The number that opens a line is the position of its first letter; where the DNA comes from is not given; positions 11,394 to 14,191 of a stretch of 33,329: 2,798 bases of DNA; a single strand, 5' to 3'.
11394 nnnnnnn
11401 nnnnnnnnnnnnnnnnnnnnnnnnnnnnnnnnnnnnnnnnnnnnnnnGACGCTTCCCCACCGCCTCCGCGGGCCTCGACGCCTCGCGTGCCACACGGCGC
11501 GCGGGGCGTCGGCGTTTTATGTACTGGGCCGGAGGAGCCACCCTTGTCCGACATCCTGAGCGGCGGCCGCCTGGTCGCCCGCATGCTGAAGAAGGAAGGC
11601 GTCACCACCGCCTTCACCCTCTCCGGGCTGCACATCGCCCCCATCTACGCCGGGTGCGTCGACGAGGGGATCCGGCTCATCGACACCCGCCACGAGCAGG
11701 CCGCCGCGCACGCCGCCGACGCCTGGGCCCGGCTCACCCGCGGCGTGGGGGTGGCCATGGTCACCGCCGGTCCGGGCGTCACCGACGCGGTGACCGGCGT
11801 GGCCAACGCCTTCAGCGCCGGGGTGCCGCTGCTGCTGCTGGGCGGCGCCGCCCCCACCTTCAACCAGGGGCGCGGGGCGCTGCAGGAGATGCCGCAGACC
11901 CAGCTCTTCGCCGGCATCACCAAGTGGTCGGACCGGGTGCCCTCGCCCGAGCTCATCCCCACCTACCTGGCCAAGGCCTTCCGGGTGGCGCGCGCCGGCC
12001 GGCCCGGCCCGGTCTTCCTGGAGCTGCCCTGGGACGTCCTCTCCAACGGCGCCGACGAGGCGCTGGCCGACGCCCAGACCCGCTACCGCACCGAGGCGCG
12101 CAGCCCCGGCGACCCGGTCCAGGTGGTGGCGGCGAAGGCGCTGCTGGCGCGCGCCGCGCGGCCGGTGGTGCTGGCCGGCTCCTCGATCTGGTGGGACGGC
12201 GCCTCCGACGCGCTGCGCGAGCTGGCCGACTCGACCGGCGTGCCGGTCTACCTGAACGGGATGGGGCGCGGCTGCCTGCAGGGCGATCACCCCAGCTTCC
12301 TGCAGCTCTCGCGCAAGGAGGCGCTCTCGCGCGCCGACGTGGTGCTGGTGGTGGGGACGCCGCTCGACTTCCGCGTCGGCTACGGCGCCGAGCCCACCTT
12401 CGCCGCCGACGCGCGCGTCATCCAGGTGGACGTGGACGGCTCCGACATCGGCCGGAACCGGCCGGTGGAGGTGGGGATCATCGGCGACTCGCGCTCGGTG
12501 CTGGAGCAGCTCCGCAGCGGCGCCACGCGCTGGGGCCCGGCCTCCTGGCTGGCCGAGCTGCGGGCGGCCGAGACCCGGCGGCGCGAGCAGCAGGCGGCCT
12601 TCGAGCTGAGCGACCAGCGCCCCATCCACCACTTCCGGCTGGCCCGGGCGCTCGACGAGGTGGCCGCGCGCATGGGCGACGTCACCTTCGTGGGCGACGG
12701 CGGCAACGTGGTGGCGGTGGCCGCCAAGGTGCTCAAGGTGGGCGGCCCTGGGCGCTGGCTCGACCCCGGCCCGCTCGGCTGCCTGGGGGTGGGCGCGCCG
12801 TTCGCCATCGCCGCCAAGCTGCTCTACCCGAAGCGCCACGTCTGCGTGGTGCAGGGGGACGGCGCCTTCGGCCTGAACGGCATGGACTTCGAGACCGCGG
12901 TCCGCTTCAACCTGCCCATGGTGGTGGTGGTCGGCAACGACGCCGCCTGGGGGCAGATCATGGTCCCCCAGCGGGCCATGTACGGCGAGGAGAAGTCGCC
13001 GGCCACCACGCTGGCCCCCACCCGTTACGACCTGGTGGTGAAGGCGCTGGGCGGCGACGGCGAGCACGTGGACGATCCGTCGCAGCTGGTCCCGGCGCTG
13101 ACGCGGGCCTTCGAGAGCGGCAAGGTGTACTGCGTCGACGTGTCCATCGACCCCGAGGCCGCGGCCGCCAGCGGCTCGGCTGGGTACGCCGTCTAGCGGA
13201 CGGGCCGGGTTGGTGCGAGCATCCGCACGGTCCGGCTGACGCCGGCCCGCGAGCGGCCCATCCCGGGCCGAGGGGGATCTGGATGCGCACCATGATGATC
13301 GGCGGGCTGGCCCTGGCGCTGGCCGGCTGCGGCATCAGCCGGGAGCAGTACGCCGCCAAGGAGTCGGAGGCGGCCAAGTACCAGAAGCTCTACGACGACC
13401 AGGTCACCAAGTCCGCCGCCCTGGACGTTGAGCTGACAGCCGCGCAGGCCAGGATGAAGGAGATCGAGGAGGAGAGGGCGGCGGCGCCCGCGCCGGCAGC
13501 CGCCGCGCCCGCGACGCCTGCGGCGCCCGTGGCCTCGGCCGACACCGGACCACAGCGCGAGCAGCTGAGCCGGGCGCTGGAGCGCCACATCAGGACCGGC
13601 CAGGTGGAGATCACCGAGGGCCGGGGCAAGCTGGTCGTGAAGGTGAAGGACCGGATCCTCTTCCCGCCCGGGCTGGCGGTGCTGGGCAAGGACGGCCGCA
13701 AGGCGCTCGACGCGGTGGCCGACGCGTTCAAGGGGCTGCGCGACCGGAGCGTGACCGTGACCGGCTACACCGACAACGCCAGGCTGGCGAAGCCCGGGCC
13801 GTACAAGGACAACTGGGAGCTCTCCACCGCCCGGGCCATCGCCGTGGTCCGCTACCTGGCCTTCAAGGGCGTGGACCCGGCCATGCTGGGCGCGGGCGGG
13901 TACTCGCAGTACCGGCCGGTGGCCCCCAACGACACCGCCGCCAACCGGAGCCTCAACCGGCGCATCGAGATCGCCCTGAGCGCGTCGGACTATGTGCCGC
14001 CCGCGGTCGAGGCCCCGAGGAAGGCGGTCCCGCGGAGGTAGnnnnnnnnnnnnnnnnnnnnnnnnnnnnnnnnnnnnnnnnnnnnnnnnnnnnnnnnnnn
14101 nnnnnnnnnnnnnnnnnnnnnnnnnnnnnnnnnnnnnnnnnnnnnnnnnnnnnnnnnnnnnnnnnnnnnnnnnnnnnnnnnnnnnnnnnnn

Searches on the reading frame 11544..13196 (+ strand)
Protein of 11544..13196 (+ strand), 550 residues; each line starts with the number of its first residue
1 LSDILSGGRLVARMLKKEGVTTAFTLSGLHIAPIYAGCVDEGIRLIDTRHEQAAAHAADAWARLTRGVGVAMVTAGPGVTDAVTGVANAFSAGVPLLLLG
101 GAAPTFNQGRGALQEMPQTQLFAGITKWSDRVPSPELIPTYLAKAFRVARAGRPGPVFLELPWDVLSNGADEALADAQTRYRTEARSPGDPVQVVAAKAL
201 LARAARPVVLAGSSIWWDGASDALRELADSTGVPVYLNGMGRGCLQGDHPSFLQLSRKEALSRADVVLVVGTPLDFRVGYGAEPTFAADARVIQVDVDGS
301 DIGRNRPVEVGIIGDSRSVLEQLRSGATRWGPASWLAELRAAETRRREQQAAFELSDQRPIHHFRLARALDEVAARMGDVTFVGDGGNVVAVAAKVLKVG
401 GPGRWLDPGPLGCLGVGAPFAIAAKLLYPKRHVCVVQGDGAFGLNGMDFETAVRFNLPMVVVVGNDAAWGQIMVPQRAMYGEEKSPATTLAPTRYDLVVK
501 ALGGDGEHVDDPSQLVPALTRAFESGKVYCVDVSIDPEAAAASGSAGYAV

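Call 21: search_protein_families(library=pfam, proteins=[window:11544-13196:+], max_evalue=0.001)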
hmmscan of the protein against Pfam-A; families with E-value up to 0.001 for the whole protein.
window:11544-13196:+ (550 aa): 3 families
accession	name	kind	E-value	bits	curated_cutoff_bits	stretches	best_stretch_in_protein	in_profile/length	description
PF02776.23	TPP_enzyme_N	-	7.4e-36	123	26.8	1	6-119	2-117/119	Thiamine pyrophosphate enzyme, N-terminal TPP binding domain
PF00205.28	TPP_enzyme_M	-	2.6e-33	115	30.4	1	196-323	3-137/137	Thiamine pyrophosphate enzyme, central domain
PF02775.26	TPP_enzyme_C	-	4.4e-33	114.7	21.9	1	385-533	1-151/151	Thiamine pyrophosphate enzyme, C-terminal TPP binding domain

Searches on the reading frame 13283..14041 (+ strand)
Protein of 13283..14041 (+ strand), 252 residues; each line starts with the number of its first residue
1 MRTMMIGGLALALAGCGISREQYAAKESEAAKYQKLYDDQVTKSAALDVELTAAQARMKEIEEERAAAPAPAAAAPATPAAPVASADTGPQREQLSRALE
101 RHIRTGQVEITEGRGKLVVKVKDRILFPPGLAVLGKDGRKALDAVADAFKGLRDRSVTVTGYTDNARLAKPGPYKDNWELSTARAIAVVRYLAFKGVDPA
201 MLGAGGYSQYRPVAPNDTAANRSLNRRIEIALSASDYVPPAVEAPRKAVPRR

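Call 21: search_protein_families(library=pfam, proteins=[window:13283-14041:+], max_evalue=0.001)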
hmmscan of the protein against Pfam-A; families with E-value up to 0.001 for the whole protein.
window:13283-14041:+ (252 aa): 1 family
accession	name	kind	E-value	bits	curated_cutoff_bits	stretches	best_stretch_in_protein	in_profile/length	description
PF00691.25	OmpA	-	3e-16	60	27.2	1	126-226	1-98/98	OmpA family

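Call 24: find_related_loci(query=window:13283-14041:+, collection=genome_contigs, flank=10000)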
Query window:13283-14041:+ (252 aa) in genome_contigs; peptide patterns used: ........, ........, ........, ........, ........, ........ (x = any residue, [..] = any of these).
418 stretches matched a pattern; 93 encode a relative of the query (tblastn E <= 1e-3); the best 80 are kept; 79 distinct loci.
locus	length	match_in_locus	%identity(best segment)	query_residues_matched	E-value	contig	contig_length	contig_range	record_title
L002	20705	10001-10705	63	1-238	2e-93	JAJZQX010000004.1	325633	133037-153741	MAG: Myxococcales bacterium isolate SKS1.bin67 NODE_15_length_325633_cov_7.107571, whole genome shotgun sequence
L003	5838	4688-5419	57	1-247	2e-90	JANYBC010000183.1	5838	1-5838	MAG: Anaeromyxobacter sp. isolate GL140_5_metabat_469 GL140_5_k141_3033160, whole genome shotgun sequence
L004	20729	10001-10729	56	1-246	6e-77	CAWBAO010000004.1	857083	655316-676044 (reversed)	MAG: uncultured delta proteobacterium isolate MFD02979.bin.1.4 genome assembly, contig: contig_34827, whole genome shotg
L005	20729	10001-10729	54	1-246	5e-77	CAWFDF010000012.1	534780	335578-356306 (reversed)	MAG: uncultured delta proteobacterium isolate MFD04716.bin.1.98 genome assembly, contig: contig_29380, whole genome shot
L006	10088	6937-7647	51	1-246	4e-72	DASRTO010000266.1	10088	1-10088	MAG TPA_asm: Anaeromyxobacteraceae bacterium isolate SMAG_U7349 k141_56874, whole genome shotgun sequence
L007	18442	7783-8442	48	17-246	2e-67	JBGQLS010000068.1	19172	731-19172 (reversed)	MAG: Anaeromyxobacteraceae bacterium isolate OBJ2_061818_050_32 k141_1549720_length_19172_cov_49.0718, whole genome shot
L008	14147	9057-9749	48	5-246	4e-66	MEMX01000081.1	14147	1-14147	MAG: Anaeromyxobacter sp. RBG_16_69_14 RBG_16_scaffold_3220, whole genome shotgun sequence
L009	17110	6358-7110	45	1-239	4e-61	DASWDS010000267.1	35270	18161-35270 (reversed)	MAG TPA_asm: Anaeromyxobacteraceae bacterium isolate SMAG_U2742 k141_1589466, whole genome shotgun sequence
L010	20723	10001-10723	59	1-247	2e-93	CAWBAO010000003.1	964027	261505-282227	MAG: uncultured delta proteobacterium isolate MFD02979.bin.1.4 genome assembly, contig: contig_27366, whole genome shotg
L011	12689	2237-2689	43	86-236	4e-37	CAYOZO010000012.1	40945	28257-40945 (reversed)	MAG TPA_asm: uncultured Turneriella sp. isolate SRP290908_co2_398 genome assembly, contig: NODE_1127_length_40945_cov_4.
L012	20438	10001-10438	44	91-236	1e-35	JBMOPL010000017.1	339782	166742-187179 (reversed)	MAG: Spirochaetota bacterium isolate Betzabe_MAG127 MAG127_17, whole genome shotgun sequence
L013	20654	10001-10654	37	28-232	8e-37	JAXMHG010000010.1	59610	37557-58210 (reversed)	MAG: Turneriella sp. isolate STL-SPI3 C4.67.fa-10, whole genome shotgun sequence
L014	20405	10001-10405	46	99-232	5e-26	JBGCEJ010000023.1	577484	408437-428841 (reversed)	MAG: Myxococcota bacterium isolate SGMAG-50 contig23, whole genome shotgun sequence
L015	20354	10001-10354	45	115-232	8e-26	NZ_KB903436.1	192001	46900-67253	Flexithrix dorotheae DSM 6795 A3EMDRAFT_scaffold_13.14, whole genome shotgun sequence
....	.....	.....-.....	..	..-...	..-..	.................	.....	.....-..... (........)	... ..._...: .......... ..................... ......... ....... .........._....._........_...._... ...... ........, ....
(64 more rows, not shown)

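Call 30: find_encoding_contigs(protein=window:13283-14041:+, flank=10000, max_places=10)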
Protein window:13283-14041:+ (252 aa): no gene with exactly this product is on record in the collection.

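Call 38: search_protein_families(library=pfam, proteins=[L002:10964-12268:-, L002:12393-12782:+, L002:12783-13442:+, L002:13600-14502:+, L002:14805-15959:+, L002:17134-18432:-, L002:18380-20023:-], max_evalue=0.001)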
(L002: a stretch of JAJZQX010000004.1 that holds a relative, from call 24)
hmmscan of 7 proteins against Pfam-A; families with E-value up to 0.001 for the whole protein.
L002:10964-12268:- (435 aa): 1 family
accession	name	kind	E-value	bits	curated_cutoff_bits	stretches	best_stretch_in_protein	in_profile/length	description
PF00589.27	Phage_integrase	-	1.1e-14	55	27.1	2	362-406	126-169/172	Phage integrase family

L002:12393-12782:+ (129 aa): 0 families

L002:12783-13442:+ (219 aa): 0 families

L002:13600-14502:+ (300 aa): 0 families

L002:14805-15959:+ (384 aa): 0 families

L002:17134-18432:- (432 aa): 2 families
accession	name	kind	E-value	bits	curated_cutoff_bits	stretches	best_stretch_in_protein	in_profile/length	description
PF05762.20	VWA_CoxE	-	5.8e-07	29.6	26.4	1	269-378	57-165/222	VWA domain containing CoxE-like protein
PF13519.12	VWA_2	-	8.6e-05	23.6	27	1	271-372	1-106/107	von Willebrand factor type A domain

L002:18380-20023:- (547 aa): 0 families
